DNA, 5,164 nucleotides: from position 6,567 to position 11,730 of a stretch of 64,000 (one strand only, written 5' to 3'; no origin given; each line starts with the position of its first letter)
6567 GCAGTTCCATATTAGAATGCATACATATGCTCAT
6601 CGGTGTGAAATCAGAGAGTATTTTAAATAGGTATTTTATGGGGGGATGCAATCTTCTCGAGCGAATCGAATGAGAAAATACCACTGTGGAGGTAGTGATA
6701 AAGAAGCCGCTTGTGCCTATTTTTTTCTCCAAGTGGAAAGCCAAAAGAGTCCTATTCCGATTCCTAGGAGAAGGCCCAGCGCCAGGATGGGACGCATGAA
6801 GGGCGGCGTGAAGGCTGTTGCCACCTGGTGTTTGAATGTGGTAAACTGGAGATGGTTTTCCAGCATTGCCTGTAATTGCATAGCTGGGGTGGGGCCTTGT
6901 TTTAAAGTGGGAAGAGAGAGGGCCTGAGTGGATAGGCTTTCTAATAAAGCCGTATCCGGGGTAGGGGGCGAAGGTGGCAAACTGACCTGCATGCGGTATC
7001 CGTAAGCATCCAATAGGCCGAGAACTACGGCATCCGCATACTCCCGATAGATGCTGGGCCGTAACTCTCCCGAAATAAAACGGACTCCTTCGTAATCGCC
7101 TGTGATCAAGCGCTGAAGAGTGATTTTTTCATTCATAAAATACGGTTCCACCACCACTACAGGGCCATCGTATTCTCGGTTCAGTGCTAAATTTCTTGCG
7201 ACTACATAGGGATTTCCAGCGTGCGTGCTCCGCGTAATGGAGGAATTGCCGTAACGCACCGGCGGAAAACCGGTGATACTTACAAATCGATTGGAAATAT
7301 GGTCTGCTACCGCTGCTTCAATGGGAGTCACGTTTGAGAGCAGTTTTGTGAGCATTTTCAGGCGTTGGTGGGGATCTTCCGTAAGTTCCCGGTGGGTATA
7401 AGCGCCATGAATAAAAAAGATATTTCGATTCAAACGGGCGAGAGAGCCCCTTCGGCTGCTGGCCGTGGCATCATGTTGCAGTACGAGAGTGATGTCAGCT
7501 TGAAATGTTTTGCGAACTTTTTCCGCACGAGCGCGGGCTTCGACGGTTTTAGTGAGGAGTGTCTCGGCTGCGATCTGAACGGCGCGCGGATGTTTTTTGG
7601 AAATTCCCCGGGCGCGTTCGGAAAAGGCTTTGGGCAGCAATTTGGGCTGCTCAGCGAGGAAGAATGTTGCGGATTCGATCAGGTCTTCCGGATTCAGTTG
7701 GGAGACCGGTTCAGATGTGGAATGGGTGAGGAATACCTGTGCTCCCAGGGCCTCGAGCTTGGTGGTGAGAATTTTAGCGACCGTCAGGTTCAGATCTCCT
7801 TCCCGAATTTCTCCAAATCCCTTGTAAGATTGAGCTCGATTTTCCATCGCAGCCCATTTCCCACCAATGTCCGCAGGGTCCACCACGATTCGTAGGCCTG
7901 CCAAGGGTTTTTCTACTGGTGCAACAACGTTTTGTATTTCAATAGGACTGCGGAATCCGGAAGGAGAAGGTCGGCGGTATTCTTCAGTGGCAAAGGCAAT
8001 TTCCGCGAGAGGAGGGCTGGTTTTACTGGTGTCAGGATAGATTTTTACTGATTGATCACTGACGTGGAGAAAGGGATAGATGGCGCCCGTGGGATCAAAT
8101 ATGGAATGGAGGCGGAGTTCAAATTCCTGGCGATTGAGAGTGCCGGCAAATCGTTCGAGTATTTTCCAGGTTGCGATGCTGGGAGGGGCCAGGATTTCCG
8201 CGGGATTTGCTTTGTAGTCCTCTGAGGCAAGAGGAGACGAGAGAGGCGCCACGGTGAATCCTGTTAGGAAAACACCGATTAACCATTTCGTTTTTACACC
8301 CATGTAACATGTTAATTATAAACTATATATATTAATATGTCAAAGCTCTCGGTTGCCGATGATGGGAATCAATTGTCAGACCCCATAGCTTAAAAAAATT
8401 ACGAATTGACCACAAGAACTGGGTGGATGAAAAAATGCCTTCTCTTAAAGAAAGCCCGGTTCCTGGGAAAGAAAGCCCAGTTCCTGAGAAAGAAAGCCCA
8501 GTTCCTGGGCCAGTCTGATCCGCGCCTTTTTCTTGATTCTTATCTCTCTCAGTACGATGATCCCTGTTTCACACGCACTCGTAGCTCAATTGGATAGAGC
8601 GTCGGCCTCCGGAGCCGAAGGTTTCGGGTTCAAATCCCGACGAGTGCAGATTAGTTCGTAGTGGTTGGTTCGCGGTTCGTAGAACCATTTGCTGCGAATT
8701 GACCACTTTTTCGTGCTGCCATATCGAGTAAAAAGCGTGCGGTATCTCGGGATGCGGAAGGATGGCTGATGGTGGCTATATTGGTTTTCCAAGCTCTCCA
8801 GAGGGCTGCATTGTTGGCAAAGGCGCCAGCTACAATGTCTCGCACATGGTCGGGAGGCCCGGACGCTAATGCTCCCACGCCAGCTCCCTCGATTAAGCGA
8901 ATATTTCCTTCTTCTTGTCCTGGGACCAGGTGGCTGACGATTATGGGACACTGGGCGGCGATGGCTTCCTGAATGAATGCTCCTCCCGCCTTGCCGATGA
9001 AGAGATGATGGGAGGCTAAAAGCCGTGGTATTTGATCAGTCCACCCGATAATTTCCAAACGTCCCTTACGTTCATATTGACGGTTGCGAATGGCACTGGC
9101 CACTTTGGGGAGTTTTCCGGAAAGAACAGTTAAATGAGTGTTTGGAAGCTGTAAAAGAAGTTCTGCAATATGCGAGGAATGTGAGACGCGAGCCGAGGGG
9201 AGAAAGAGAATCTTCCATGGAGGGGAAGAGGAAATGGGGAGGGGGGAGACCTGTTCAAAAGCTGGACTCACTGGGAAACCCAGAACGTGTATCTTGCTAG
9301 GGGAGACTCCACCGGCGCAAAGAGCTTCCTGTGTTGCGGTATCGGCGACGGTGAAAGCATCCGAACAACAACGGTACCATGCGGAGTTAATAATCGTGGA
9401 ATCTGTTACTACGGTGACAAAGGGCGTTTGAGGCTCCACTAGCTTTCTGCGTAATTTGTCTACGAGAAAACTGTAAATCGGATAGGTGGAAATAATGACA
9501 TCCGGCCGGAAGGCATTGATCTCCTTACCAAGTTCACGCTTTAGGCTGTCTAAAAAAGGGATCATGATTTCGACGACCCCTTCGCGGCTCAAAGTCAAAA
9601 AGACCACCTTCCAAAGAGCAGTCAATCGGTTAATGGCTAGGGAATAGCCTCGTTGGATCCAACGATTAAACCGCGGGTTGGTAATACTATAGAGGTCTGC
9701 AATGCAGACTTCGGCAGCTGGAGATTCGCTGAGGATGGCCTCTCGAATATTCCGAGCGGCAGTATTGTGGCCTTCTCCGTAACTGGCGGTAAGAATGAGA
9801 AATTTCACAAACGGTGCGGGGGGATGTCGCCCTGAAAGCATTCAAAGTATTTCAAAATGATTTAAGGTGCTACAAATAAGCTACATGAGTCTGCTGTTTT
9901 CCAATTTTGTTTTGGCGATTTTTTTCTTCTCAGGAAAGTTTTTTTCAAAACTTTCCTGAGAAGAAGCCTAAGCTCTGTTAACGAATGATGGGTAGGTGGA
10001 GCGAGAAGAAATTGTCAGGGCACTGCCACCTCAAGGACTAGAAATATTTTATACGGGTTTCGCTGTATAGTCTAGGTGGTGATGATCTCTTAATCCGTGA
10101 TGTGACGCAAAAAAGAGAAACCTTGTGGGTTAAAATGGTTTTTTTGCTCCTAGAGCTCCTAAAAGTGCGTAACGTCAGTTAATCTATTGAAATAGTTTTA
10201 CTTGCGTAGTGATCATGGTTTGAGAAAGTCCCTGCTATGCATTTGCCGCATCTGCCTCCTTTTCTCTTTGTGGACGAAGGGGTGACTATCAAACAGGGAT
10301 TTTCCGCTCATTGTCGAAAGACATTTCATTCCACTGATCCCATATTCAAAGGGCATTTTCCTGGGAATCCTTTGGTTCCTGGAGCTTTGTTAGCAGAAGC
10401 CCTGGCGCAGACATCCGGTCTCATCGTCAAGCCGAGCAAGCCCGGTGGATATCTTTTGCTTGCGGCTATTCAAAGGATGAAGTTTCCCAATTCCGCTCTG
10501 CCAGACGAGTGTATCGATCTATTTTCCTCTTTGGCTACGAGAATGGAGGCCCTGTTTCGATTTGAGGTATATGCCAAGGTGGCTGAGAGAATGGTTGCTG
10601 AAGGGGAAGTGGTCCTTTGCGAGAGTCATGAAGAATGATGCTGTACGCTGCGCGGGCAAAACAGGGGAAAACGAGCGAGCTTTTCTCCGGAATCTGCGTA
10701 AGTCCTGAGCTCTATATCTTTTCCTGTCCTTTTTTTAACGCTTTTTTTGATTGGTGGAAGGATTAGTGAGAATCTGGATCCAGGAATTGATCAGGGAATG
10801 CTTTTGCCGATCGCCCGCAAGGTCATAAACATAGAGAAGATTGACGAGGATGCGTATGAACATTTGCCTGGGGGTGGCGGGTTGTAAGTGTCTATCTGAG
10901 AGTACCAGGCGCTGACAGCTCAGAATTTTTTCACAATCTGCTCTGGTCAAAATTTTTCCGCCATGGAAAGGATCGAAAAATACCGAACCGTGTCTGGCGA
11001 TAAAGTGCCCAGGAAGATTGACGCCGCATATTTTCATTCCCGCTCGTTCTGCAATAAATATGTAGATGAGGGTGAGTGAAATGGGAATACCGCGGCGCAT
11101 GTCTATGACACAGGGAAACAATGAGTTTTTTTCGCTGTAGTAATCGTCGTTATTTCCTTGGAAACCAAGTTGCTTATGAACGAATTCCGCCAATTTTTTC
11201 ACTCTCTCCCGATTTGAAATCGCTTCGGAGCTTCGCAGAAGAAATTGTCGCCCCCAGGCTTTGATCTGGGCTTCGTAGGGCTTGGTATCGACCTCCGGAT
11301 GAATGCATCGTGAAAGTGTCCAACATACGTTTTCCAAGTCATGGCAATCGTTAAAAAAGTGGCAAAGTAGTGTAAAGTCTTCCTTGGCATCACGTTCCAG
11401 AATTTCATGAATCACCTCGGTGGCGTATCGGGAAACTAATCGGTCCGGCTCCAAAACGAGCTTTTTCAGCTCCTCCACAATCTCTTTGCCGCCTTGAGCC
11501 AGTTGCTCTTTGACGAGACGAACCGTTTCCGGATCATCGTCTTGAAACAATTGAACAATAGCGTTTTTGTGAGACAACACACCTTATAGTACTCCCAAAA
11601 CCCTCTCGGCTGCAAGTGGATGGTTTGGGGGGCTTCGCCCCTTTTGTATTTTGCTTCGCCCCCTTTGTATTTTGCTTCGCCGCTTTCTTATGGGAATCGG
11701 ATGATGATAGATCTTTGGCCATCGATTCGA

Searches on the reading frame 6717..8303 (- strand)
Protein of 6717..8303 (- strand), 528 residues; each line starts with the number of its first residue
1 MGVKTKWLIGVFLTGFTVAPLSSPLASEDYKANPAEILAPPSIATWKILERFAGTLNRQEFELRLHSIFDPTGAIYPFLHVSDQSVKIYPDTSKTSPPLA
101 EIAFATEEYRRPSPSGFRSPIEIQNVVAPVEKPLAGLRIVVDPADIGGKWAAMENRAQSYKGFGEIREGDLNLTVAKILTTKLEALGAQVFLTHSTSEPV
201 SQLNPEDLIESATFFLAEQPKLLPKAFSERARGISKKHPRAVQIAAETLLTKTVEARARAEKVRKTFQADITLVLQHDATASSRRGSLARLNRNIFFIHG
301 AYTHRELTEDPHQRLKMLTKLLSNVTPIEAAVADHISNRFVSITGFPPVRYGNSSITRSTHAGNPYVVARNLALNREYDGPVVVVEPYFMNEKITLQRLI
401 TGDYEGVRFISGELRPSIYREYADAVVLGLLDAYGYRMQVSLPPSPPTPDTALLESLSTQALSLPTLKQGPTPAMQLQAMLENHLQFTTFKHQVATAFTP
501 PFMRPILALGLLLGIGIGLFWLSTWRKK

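Call 56: search_protein_families(library=pfam, proteins=[window:6717-8303:-], max_evalue=0.00001)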
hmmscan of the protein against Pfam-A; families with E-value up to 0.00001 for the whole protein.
window:6717-8303:- (528 aa): 1 family
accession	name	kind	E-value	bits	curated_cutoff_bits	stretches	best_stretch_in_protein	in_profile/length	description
PF01520.23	Amidase_3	-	9.3e-06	26.2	27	0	164-399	18-155/174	N-acetylmuramoyl-L-alanine amidase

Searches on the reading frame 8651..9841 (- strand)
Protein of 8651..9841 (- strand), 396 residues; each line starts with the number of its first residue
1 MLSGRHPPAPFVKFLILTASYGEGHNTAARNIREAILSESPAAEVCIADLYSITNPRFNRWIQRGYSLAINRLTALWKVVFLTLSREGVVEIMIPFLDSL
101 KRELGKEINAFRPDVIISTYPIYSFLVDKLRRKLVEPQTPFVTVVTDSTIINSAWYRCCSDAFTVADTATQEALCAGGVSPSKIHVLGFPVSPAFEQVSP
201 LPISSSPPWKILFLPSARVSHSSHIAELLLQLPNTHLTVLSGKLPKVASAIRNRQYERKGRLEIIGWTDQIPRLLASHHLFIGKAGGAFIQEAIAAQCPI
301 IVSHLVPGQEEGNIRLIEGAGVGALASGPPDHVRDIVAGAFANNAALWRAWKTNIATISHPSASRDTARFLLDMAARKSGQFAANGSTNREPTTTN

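Call 56: search_protein_families(library=pfam, proteins=[window:8651-9841:-], max_evalue=0.00001)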
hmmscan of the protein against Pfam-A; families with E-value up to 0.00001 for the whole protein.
window:8651-9841:- (396 aa): 1 family
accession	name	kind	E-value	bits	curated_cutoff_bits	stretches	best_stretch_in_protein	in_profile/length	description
PF06925.17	MGDG_synth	-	1.4e-21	77.8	25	1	25-191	1-169/169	Monogalactosyldiacylglycerol (MGDG) synthase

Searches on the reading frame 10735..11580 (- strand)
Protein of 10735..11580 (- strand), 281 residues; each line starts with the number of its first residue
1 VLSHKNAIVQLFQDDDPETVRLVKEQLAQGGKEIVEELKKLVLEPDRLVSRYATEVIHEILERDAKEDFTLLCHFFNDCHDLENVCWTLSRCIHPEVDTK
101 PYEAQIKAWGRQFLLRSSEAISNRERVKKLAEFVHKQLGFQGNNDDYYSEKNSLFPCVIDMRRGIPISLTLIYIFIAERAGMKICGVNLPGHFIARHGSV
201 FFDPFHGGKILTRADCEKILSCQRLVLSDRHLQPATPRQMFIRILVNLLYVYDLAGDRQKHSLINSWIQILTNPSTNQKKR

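Call 56: search_protein_families(library=pfam, proteins=[window:10735-11580:-], max_evalue=0.00001)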
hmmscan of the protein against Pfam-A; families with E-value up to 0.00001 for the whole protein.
window:10735-11580:- (281 aa): 1 family
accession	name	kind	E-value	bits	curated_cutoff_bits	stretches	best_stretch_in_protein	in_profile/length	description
PF13369.12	Transglut_core2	-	1.1e-38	132.6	23.5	1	102-245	3-154/155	Transglutaminase-like superfamily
